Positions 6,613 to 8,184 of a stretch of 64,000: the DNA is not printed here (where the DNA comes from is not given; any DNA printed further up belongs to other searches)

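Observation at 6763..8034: Kinase C-lobe only: N-lobe-less PASTA 'pseudokinase' with a C-terminal zinc ribbon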

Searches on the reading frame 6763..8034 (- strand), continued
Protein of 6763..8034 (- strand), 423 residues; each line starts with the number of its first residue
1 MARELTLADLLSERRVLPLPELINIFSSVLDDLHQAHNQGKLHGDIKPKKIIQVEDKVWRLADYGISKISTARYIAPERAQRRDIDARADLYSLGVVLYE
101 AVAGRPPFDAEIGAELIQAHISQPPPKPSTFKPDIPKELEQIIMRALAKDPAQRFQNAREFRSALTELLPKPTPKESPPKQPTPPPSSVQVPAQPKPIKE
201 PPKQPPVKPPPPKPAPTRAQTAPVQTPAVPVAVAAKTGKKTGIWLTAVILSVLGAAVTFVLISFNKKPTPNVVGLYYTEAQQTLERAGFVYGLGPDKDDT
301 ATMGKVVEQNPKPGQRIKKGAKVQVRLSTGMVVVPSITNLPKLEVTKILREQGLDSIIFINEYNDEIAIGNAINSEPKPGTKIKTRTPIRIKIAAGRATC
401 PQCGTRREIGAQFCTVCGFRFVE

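Call 38: search_protein_families(library=pfam, alignment_id=A1, max_evalue=0.001)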
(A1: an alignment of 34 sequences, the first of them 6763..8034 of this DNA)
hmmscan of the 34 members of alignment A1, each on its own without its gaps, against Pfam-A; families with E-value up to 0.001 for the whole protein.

A. member 1, window:6763-8034:- (423 aa): 4 families
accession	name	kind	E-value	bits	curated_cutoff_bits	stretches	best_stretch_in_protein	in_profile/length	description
PF03793.24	PASTA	-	1.1e-24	86.6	23.2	2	270-329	4-64/64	PASTA domain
PF00069.31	Pkinase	-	1.3e-21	77.6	31.7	1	6-156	84-253/263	Protein kinase domain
PF07714.23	PK_Tyr_Ser-Thr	-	9.8e-10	38.6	23.1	1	10-155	91-249/258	Protein tyrosine and serine/threonine kinase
PF13240.11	Zn_Ribbon_1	-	1.7e-05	24.9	25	1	400-420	2-22/23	zinc-ribbon domain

B. families by the number of members that match (of 34 scanned): 7 families
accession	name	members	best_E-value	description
PF03793.24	PASTA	34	3.1e-30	PASTA domain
PF00069.31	Pkinase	34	1.3e-24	Protein kinase domain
PF07714.23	PK_Tyr_Ser-Thr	34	4.1e-13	Protein tyrosine and serine/threonine kinase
PF13240.11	Zn_Ribbon_1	32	4.3e-07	zinc-ribbon domain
PF12773.13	DZR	27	0.00014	Double zinc ribbon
PF13248.11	Zn_ribbon_3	26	4.8e-06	zinc-ribbon domain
PF24460.1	DUF7575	2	0.0006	Domain of unknown function (DUF7575)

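Call 48: search_protein_representatives(alignment_id=A1)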
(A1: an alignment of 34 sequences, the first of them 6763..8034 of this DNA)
Query: 34 sequences, 422 profile positions. Proteins with E-value up to 0.001 (for the whole library): 1074359; up to 1e-10: 723006; up to 1e-30: 71165. The best 150 are listed.
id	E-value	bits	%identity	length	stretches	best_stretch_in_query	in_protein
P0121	0.0e+00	1296.6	-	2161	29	255-397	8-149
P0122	0.0e+00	1070.2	-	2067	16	258-398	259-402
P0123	0.0e+00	1028.5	-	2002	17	262-395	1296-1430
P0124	0.0e+00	1016.5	-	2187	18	257-395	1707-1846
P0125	1.4e-277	937.0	-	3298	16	268-395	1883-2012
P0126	1.7e-250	847.7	-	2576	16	256-395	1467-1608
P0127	5.6e-247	836.1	-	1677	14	267-395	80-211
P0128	8.0e-214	726.9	-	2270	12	256-395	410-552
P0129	1.6e-210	716.1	-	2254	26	281-395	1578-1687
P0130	8.0e-203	690.7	-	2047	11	267-395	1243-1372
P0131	3.6e-196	668.8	-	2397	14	266-395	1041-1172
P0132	2.8e-193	659.2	-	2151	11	265-395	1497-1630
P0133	1.3e-191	653.7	-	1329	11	2-168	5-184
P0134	9.0e-186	634.5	-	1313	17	256-389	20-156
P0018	1.2e-184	630.8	-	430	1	1-421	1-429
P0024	1.2e-148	512.2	-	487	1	4-421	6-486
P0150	2.5e-148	511.2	-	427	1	5-422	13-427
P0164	2.9e-134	464.8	-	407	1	1-420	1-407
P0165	1.4e-133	462.5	-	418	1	1-420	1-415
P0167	2.3e-132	458.6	-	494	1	2-421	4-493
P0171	6.6e-129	447.2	-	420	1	6-420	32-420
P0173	2.9e-127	441.8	-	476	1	5-421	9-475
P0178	2.1e-125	435.6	-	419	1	1-421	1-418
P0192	7.3e-115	400.9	-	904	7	14-169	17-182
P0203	4.0e-111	388.6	-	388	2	2-182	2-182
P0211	4.0e-108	378.7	-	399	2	6-183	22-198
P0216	1.4e-105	370.3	-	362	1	1-374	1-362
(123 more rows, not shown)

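Call 51: list_cluster_members(proteins=[P0164, P0165, P0178, P0203, P0216, P0211, P0171, P0150, P0167, P0173])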
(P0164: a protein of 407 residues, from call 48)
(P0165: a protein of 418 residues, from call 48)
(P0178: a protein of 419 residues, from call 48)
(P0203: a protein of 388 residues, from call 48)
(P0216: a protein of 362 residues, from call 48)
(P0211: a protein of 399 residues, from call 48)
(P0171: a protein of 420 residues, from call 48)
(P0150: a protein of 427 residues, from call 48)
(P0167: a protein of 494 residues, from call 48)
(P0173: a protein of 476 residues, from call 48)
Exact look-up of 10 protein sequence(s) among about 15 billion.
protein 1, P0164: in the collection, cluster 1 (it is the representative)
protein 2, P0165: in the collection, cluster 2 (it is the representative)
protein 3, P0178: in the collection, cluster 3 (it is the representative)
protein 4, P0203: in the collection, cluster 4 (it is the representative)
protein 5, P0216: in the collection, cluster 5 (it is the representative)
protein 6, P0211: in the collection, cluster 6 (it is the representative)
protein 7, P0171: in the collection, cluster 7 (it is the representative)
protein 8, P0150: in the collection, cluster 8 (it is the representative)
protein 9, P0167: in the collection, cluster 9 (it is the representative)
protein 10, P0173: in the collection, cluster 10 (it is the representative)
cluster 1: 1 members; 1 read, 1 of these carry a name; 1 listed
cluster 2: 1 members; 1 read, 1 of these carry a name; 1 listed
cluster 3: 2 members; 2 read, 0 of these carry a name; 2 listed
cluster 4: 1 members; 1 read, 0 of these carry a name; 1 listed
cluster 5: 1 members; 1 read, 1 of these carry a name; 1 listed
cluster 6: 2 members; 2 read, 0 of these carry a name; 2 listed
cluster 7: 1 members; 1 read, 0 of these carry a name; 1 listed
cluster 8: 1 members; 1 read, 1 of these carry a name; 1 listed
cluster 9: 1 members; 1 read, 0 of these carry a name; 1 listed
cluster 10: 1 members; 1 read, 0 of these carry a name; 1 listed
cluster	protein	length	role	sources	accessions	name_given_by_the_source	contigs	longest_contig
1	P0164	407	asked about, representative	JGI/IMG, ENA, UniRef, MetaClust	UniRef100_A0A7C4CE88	PASTA domain-containing protein n=1 Tax=candidate division WOR-3 bacterium TaxID=2052148 ... | \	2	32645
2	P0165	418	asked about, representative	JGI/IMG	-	serine/threonine-protein kinase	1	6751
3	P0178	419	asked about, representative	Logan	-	-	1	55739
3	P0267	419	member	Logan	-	-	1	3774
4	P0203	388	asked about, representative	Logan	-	-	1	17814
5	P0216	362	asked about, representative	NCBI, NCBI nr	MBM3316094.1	PASTA domain-containing protein, partial [candidate division WOR-3 bacterium] | PASTA domain-containing protein [candidate division WOR-3 bacterium]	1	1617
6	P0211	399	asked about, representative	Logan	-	-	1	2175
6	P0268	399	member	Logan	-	-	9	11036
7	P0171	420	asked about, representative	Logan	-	-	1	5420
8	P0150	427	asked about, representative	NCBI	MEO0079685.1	MAG: PASTA domain-containing protein [candidate division WOR-3 bacterium]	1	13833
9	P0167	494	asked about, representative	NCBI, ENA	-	-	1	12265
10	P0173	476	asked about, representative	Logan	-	-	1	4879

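Call 70: find_encoding_contigs(protein=P0192, flank=3000, max_places=2)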
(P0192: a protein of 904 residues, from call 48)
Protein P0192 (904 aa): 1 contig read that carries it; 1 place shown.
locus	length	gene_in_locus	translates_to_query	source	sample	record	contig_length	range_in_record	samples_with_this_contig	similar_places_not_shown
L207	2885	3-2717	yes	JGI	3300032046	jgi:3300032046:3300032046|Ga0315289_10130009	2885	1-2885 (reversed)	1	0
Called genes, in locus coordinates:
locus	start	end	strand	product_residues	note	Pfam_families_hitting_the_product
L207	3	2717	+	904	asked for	PF00069:Pkinase, PF07714:PK_Tyr_Ser-Thr, PF03793:PASTA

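Call 71: find_encoding_contigs(protein=P0178, flank=10000, max_places=1)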
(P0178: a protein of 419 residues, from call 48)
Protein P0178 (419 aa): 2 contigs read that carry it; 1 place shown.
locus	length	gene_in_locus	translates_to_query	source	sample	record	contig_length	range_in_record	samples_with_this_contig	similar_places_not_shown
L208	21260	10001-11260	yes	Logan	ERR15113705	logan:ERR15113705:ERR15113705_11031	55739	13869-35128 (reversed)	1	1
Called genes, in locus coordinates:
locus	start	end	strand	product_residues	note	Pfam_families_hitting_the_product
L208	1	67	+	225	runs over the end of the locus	-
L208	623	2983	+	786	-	PF08447:PAS_3 (faint), PF00989:PAS, PF08448:PAS_4, PF13426:PAS_9, PF13185:GAF_2, PF00512:HisKA (weak), PF02518:HATPase_c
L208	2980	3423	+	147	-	PF00072:Response_reg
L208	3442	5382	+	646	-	PF00072:Response_reg, PF00989:PAS, PF08447:PAS_3, PF13426:PAS_9 (faint), PF08448:PAS_4 (weak), PF00512:HisKA, PF02518:HATPase_c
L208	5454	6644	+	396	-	PF01546:Peptidase_M20, PF07687:M20_dimer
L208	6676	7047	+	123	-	-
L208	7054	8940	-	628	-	PF07584:BatA, PF13519:VWA_2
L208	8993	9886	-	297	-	PF01882:DUF58, PF05762:VWA_CoxE (weak), PF13519:VWA_2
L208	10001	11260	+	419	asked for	PF00069:Pkinase, PF07714:PK_Tyr_Ser-Thr (weak), PF03793:PASTA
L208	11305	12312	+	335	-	PF12773:DZR (weak), PF13240:Zn_Ribbon_1, PF13248:Zn_ribbon_3 (weak), PF24463:DUF7577 (weak), PF08308:PEGA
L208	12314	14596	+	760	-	PF10282:Lactonase (faint), PF21783:YNCE (faint), PF23381:Beta-prop_IFT122_1st (faint), PF01436:NHL (faint), PF25172:Beta-prop_WDR3_2nd (faint), PF25174:Beta-prop_THOC3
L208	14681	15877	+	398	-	PF00202:Aminotran_3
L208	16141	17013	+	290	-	-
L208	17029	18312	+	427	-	PF10923:BrxC_BrxD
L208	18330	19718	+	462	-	PF10923:BrxC_BrxD, PF13191:AAA_16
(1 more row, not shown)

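Call 72: find_encoding_contigs(protein=P0164, flank=10000, max_places=1)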
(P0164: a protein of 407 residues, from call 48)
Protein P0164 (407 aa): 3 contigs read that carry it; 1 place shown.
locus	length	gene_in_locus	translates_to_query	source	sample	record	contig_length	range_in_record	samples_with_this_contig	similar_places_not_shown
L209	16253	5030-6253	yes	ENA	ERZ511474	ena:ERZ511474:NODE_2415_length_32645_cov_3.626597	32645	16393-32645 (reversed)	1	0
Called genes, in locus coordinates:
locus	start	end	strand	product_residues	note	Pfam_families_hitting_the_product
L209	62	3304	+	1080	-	-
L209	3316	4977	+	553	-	PF13174:TPR_6 (faint), PF12895:ANAPC3 (faint), PF13428:TPR_14 (faint), PF13181:TPR_8 (faint), PF13414:TPR_11 (faint), PF13431:TPR_17 (faint), PF14559:TPR_19 (faint), PF13432:TPR_16 (weak)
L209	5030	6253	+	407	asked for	PF00069:Pkinase, PF03793:PASTA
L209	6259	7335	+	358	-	PF12773:DZR (weak), PF13240:Zn_Ribbon_1, PF13248:Zn_ribbon_3, PF24463:DUF7577 (weak), PF08308:PEGA, PF13620:CarboxypepD_reg (faint), PF08308:PEGA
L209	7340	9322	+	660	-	PF10282:Lactonase (faint), PF21783:YNCE (weak), PF25174:Beta-prop_THOC3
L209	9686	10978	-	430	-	PF13347:MFS_2 (faint), PF05977:MFS_3, PF07690:MFS_1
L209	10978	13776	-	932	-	-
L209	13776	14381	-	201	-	-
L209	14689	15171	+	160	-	PF00691:OmpA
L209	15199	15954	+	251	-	PF13525:YfiO (weak), PF14559:TPR_19 (faint), PF07719:TPR_2 (faint), PF13174:TPR_6 (faint), PF13428:TPR_14 (faint), PF13432:TPR_16 (faint)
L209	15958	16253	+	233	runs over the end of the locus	PF01618:MotA_ExbB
